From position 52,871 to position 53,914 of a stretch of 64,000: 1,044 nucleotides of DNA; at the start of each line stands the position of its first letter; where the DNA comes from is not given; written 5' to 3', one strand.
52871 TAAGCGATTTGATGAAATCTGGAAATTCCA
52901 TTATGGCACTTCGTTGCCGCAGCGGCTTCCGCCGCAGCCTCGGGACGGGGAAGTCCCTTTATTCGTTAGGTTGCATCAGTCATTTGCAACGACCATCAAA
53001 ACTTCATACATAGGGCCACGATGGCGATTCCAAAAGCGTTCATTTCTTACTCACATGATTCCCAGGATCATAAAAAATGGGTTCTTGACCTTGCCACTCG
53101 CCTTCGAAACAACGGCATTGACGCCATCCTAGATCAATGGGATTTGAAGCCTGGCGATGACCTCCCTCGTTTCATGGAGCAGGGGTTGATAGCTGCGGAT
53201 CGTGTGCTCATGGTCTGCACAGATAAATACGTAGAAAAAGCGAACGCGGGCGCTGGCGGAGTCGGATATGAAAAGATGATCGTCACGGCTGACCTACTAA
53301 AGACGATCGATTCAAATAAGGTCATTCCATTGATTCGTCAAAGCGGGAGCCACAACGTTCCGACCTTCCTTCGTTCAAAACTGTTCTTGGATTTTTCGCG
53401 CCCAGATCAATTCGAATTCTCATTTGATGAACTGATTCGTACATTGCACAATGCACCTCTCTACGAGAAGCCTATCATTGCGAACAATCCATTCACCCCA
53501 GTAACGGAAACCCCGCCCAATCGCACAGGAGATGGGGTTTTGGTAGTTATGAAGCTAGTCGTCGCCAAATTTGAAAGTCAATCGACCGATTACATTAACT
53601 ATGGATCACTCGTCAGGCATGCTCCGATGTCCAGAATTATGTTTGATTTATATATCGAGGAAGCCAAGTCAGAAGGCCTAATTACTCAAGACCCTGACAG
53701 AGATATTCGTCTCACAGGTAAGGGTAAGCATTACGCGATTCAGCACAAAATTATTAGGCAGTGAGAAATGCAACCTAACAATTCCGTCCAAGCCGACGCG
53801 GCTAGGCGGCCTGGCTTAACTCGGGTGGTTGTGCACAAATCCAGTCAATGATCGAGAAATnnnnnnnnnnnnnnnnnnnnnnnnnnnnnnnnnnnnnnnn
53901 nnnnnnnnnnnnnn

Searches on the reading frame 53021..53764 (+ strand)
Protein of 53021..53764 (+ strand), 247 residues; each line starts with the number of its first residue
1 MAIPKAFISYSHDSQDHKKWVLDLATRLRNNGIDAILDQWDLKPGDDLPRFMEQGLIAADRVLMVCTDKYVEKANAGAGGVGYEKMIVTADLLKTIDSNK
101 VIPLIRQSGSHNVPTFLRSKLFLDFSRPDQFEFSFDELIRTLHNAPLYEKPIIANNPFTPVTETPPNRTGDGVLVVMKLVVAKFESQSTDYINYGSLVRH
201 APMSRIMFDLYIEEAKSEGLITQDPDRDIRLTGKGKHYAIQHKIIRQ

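Call 4: search_protein_families(library=pfam, proteins=[window:53021-53764:+], max_evalue=0.1)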
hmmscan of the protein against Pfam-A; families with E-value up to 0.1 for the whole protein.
window:53021-53764:+ (247 aa): 3 families
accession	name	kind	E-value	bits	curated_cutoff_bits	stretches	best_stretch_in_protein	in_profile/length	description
PF13676.11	TIR_2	-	7.2e-22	78.6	28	1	7-139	2-122/122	TIR domain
PF08357.16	SEFIR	-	1.4e-15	58.3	23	1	4-136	1-148/150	SEFIR domain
PF14947.12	HTH_45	-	0.049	14.1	25.5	0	196-237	24-64/77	Winged helix-turn-helix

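Call 5: search_protein_families(library=padloc, proteins=[window:53021-53764:+], max_evalue=0.1)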
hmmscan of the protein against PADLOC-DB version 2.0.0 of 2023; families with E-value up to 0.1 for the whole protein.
window:53021-53764:+ (247 aa): 7 families
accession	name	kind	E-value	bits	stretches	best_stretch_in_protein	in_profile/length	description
PDLC03957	bSEFIR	-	5.1e-81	271.6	1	1-208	35-250/412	-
PDLC05062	PDC-S66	-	8.7e-08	29.9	1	7-73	152-216/282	-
PDLC02421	Aga_TIR-PNTD1-PNTD2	-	3.7e-05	21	1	7-143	7-133/430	Class I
PDLC02012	SAVED5--SAVED_TIR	-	3.9e-05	20.9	1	6-50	16-56/404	-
PDLC02403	Aga_TIR-PNTD1-PNTD2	-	4.7e-05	20.6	1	11-144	8-133/443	Class I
PDLC02400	Aga_TIR-PNTD1-PNTD2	-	0.023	11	1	13-127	194-302/639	Class I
PDLC00728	Effector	-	0.039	10.9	1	6-51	12-55/432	TIR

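Call 6: find_homologous_proteins(query=window:53021-53764:+)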
Query window:53021-53764:+ (247 aa): 1994 proteins with E <= 0.001 among 2594 candidates; the best 120 are listed.
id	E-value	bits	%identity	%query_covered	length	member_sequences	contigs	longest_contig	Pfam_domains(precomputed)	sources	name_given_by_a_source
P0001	1.3e-161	554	100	100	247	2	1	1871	PF08357.17,PF13676.12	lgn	-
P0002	1.8e-149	514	91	100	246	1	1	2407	PF08357.17,PF13676.12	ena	-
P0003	5.8e-148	509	90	100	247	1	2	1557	PF08357.17,PF13676.12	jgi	-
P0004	6.4e-148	509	90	100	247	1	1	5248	PF08357.17,PF13676.12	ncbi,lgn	-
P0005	1.2e-147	508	90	100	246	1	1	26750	PF08357.17,PF13676.12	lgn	-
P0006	1.0e-143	495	87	100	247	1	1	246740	PF08357.17,PF13676.12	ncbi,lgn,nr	ncbi:MAG: toll/interleukin-1 receptor domain-containing protein [Alishewanella agri]|nr:toll/interle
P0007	1.1e-142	492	86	99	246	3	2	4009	PF08357.17,PF13676.12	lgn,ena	-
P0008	2.9e-142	490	86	100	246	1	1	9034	PF08357.17,PF13676.12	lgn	-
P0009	3.9e-141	487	86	100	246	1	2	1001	PF08357.17,PF13676.12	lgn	-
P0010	7.3e-141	486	85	100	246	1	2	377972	PF08357.17,PF13676.12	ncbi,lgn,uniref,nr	ncbi:toll/interleukin-1 receptor domain-containing protein [Undibacterium sp. 14-3-2]|uniref:toll/in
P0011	5.5e-140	483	88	100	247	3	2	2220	PF08357.17,PF13676.12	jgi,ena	jgi:hypothetical protein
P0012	8.9e-140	482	87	100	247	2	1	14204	PF08357.17,PF13676.12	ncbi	ncbi:MAG: toll/interleukin-1 receptor domain-containing protein [Limnohabitans sp.]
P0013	3.1e-138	477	85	100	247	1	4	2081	PF08357.17,PF13676.12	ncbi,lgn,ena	-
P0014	1.3e-137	475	83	100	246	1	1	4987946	PF08357.17,PF13676.12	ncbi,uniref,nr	ncbi:SEFIR domain [Buttiauxella agrestis]|uniref:SEFIR domain n=1 Tax=Buttiauxella agrestis TaxID=82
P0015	1.8e-137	475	82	100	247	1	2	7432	PF08357.17,PF13676.12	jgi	jgi:hypothetical protein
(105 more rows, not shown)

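Call 7: search_protein_families(library=ncbifam, proteins=[window:53021-53764:+], max_evalue=0.1)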
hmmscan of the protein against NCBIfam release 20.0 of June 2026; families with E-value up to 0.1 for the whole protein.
window:53021-53764:+ (247 aa): 3 families
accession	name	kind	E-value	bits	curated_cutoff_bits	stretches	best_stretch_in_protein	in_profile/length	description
NF042941.1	Retron_TIR_antiphage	equivalog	2.7e-05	23.2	600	1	11-76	345-410/464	TIR domain-containing anti-phage reverse transcriptase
NF058526.1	Thoeris_type3_ThcB4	equivalog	0.0015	17.4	220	1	5-72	129-194/375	Thoeris type III anti-phage system protein ThcB4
NF053610.1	Sso10a_fam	subfamily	0.0038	17.2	60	1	196-238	22-63/64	Sso10a family chromatin protein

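Call 11: find_related_loci(query=A1, collection=genome_contigs, flank=10000)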
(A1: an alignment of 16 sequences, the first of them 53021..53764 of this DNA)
Query A1 (247 aa) in genome_contigs; peptide patterns used: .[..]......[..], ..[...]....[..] (x = any residue, [..] = any of these).
320 stretches matched a pattern; 203 encode a relative of the query (tblastn E <= 1e-3); the best 80 are kept; 80 distinct loci.
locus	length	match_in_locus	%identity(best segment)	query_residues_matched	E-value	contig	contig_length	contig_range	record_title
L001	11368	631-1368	79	1-246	1e-137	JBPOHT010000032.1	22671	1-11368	MAG: Pseudomonadota bacterium isolate MAG_258 c_000000382869, whole genome shotgun sequence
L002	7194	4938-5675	68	1-247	2e-119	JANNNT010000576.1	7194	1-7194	MAG: Rhodocyclaceae bacterium isolate SOY_34_metabat_75_sub SOY_34_k141_938326, whole genome shotgun sequence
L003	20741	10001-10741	67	1-246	1e-116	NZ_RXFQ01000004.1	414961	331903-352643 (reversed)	Variovorax beijingensis strain 502 4, whole genome shotgun sequence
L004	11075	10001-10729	69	1-245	4e-115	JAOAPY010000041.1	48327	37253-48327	MAG: Acidobacteria bacterium isolate RYN_26 scaffold_2514268, whole genome shotgun sequence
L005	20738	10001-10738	63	1-246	2e-112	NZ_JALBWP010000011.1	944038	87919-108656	Rhodanobacter aciditrophus strain sjH1 assembly_11, whole genome shotgun sequence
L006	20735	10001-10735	64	1-245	3e-111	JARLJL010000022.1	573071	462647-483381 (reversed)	MAG: Sulfuriferula sp. isolate MAG_CA113 MetaCoAG_Bin_113_Anoxic_k141_2587420, whole genome shotgun sequence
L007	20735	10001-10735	65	1-246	2e-110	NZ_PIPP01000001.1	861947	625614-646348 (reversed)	Aliidiomarina shirensis strain AIS contig1, whole genome shotgun sequence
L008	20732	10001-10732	65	1-244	3e-110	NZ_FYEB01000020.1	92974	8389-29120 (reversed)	Pseudomonas sp. Irchel s3b2 isolate Pseudomonas sp. Irchel s3b2, whole genome shotgun sequence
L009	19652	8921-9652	65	1-245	6e-109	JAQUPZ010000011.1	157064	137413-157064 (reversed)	MAG: Kiritimatiellae bacterium isolate STD1_38 NODE_173_length_157064_cov_6.833462_Sandtown_D1, whole genome shotgun seq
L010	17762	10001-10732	63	1-245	2e-108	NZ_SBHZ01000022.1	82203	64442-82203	Ectopseudomonas khazarica strain TBZ2 NODE_22_length_82203_cov_13.175, whole genome shotgun sequence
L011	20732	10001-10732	63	1-245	1e-107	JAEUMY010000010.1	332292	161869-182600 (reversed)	MAG: Betaproteobacteria bacterium isolate new MAG-159 k141_1740821, whole genome shotgun sequence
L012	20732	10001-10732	65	1-245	6e-108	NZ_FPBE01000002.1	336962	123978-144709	Idiomarina abyssalis strain KMM 227, whole genome shotgun sequence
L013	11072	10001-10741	64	1-247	1e-107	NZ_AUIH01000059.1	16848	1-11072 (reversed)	Saccharospirillum impatiens DSM 12546 G565DRAFT_scaffold00053.53_C, whole genome shotgun sequence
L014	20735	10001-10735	64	1-245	4e-107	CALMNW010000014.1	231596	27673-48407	MAG TPA_asm: uncultured Verrucomicrobia bacterium isolate SRR8859111_bin.86_CONCOCT_v1.1_MAG genome assembly, contig: ER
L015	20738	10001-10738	61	1-246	4e-106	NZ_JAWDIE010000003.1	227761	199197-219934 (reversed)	Amphibiibacter pelophylacis strain SL12-8 GHMJNMCC_3, whole genome shotgun sequence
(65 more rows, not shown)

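Call 18: find_encoding_contigs(protein=P0005, flank=8000, max_places=4)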
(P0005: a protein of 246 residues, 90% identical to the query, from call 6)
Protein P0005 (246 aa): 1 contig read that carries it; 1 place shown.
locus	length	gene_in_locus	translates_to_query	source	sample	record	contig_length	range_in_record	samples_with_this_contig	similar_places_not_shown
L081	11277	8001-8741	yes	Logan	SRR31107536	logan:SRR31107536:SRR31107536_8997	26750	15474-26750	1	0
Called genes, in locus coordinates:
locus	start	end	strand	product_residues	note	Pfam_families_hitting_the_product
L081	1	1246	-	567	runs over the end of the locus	PF00999:Na_H_Exchanger, PF02254:TrkA_N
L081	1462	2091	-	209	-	PF00440:TetR_N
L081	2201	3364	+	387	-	PF25919:BSH_CusB (faint), PF25917:BSH_RND, PF25876:HH_MFP_RND, PF25944:Beta-barrel_RND, PF25967:RND-MFP_C, PF25989:YknX_C (weak)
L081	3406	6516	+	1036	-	PF00873:ACR_tran, PF03176:MMPL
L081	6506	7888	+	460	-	PF02321:OEP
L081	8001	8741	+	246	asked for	PF08357:SEFIR, PF13676:TIR_2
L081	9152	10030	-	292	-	PF00126:HTH_1, PF03466:LysR_substrate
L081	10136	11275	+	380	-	?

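Call 50: find_encoding_contigs(protein=P0004, flank=5000, max_places=3)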
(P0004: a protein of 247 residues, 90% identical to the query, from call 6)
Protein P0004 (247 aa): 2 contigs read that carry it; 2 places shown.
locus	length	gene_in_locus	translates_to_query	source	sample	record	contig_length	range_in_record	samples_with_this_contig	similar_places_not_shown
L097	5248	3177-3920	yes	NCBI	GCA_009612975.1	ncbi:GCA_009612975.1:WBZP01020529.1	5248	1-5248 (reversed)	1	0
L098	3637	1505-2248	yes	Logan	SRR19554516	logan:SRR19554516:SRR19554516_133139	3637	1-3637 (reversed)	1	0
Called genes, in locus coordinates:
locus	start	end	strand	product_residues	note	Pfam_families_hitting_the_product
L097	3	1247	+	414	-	?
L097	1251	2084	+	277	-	-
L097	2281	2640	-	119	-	PF12840:HTH_20, PF13463:HTH_27 (weak), PF25212:HVO_A0114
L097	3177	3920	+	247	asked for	PF08357:SEFIR, PF13676:TIR_2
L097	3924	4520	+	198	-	-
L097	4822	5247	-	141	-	?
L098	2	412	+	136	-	?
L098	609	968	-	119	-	PF12840:HTH_20, PF13463:HTH_27 (weak), PF25212:HVO_A0114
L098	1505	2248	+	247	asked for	PF08357:SEFIR, PF13676:TIR_2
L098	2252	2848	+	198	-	-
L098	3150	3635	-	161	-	?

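Call 60: search_solved_structures(query=A1, max_evalue=0.01, show_alignments=3)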
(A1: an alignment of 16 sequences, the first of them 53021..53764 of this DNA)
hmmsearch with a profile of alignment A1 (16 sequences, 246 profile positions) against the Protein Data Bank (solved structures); distinct sequences matched with E-value up to 0.01: 6.
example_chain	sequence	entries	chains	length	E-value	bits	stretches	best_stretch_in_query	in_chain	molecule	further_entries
5y8e_A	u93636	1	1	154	1.1e-35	126.7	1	4-151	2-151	Sefir domain protein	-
5y8f_A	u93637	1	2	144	1.3e-33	119.9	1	4-141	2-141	Sefir domain protein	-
7uxr_A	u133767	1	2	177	7.5e-06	29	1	10-74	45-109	TIR domain protein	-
4c7m_A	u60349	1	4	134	0.0023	20.9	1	10-73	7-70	Toll/interleukin-1 receptor domain-containing protein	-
3h16_A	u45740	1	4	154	0.0031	20.5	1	8-72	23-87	TIR protein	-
4lzp_B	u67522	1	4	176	0.0047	19.9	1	10-73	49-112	Putative uncharacterized protein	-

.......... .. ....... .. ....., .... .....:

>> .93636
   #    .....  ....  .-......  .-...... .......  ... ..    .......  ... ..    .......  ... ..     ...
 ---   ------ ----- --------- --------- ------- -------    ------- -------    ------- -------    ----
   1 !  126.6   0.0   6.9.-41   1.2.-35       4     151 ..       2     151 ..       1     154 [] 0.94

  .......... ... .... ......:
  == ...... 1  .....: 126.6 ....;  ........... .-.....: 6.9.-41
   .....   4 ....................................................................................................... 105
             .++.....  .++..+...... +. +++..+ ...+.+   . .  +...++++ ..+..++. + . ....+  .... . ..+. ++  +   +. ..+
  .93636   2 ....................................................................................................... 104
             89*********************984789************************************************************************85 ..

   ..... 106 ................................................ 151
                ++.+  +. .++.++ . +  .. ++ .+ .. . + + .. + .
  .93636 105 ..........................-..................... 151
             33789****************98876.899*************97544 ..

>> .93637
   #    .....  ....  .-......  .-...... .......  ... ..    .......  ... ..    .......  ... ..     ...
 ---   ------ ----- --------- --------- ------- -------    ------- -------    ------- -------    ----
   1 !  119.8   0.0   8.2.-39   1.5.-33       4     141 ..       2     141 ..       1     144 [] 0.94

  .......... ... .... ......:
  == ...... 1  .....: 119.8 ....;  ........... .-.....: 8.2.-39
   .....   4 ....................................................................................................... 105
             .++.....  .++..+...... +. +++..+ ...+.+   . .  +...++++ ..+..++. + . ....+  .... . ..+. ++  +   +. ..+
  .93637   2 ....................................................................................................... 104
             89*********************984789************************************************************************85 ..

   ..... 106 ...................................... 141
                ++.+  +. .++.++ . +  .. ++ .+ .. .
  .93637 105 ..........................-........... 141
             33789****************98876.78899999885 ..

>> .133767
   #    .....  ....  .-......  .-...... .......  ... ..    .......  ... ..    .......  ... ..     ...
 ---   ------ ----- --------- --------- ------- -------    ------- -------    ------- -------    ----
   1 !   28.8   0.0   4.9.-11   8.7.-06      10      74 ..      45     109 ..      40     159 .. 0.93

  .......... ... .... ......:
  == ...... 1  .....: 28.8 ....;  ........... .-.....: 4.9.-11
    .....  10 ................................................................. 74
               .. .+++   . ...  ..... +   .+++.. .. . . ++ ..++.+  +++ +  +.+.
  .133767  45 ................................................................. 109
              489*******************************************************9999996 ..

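Call 70: predict_structure(alignment_id=A1)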
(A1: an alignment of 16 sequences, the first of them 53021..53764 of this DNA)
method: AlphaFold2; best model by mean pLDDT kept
length: 247 residues; sequences in the alignment: 16
mean_pLDDT: 76.9   pTM: 0.58
mean pLDDT of the five models: 76.9, 76.1, 75.4, 67.8, 63.2
residues with pLDDT >= 90: 47; 70-90: 125; 50-70: 54; < 50: 21
segments of 3 or more residues with pLDDT < 50: 79-81, 150-165
pLDDT, mean of each block of 10 residues (from residue 1): 84 79 89 82 74 81 83 63 55 67 77 67 78 82 70 42 51 89 90 86 73 92 93 94 81
secondary structure, 60 per line:
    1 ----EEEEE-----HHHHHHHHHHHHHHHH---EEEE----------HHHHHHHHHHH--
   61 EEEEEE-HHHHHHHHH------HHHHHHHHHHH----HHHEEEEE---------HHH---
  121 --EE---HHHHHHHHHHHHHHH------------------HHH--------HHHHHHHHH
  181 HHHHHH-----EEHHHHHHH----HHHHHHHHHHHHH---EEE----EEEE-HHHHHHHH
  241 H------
elements in order: E5-9 H15-30 E34-37 H48-58 E61-66 H68-76 H83-93 E101-105 H128-142 H172-186 H194-200 H205-217 E221-223 E228-231 H233-241

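Call 74: fold_search(model_id=the predicted structure, library=pdb)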
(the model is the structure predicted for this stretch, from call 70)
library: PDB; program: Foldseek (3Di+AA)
matches with E <= 10: 1784; with E <= 0.001: 69
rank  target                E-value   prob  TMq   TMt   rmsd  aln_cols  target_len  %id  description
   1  5y8e                  5.7e-11  1.00  0.50  0.77   4.3       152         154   39  Crystal Structure of a prokaryotic SEFIR domain (released 2018-04-04)
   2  5y8f_A                9.0e-10  1.00  0.48  0.79   3.2       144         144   40  Crystal Structure of a prokaryotic SEFIR domain (released 2018-04-04)
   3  8qlp_E                4.1e-06  1.00  0.44  0.28   9.1       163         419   21  CryoEM structure of the RNA/DNA bound SPARTA (BabAgo/TIR-APAZ) tetrameric complex (released 2024-01-31)
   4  9lmq_D                5.0e-06  1.00  0.42  0.34  16.3       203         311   13  Cryo-EM structure of TIR-STING/c-di-GMP complex (released 2025-08-27)
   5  2j67_B                6.0e-06  1.00  0.39  0.65   4.6       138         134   16  The TIR domain of human Toll-Like Receptor 10 (TLR10) (released 2006-09-27)
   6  9lmq_B                9.8e-06  1.00  0.41  0.34  16.2       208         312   13  Cryo-EM structure of TIR-STING/c-di-GMP complex (released 2025-08-27)
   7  8qlp_M                1.4e-05  1.00  0.45  0.28   9.1       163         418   21  CryoEM structure of the RNA/DNA bound SPARTA (BabAgo/TIR-APAZ) tetrameric complex (released 2024-01-31)
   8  9lmq_A                1.4e-05  1.00  0.41  0.34  16.2       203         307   12  Cryo-EM structure of TIR-STING/c-di-GMP complex (released 2025-08-27)
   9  4w8h_A                1.6e-05  1.00  0.42  0.76   3.6       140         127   20  Crystal structure of the TIR domain of the Toll-related Receptor TRR-2 from the lower metazoan Hydra magnipapillata (c (released 2015-09-09)
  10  8spo_I                1.8e-05  1.00  0.45  0.31   8.7       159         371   19  Tetramerized activation of MapSPARTA bound with NAD+ (released 2023-08-23)
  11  9lmr_A                3.2e-05  1.00  0.40  0.33  14.1       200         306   15  Cryo-EM structure of TIR-STING/c-di-GMP complex fiber (released 2025-08-27)
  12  4w8g                  4.0e-05  1.00  0.42  0.77   3.7       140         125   20  Crystal structure of the TIR domain of the Toll-related Receptor TRR-2 from the lower metazoan Hydra magnipapillata (cry (released 2015-09-09)
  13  7nux                  4.0e-05  1.00  0.40  0.59   3.8       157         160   14  Crystal structure of the TIR domain of human TLR1 (crystallised without ZN2+ ions) (released 2021-08-25)
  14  7uxr_A                4.0e-05  1.00  0.33  0.54   6.3       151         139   25  Crystal structure of the BtTir TIR domain (released 2022-09-07)
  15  7beq                  4.3e-05  1.00  0.43  0.71   3.5       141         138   17  MicroED structure of the MyD88 TIR domain higher-order assembly (released 2021-03-10)
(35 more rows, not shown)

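Call 85: search_protein_families(library=padloc, proteins=[L097:4035-4520:+], max_evalue=0.001)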
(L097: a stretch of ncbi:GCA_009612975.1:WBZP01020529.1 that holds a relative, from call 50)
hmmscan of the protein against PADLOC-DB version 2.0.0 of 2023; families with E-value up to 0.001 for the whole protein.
L097:4035-4520:+ (161 aa): 0 families
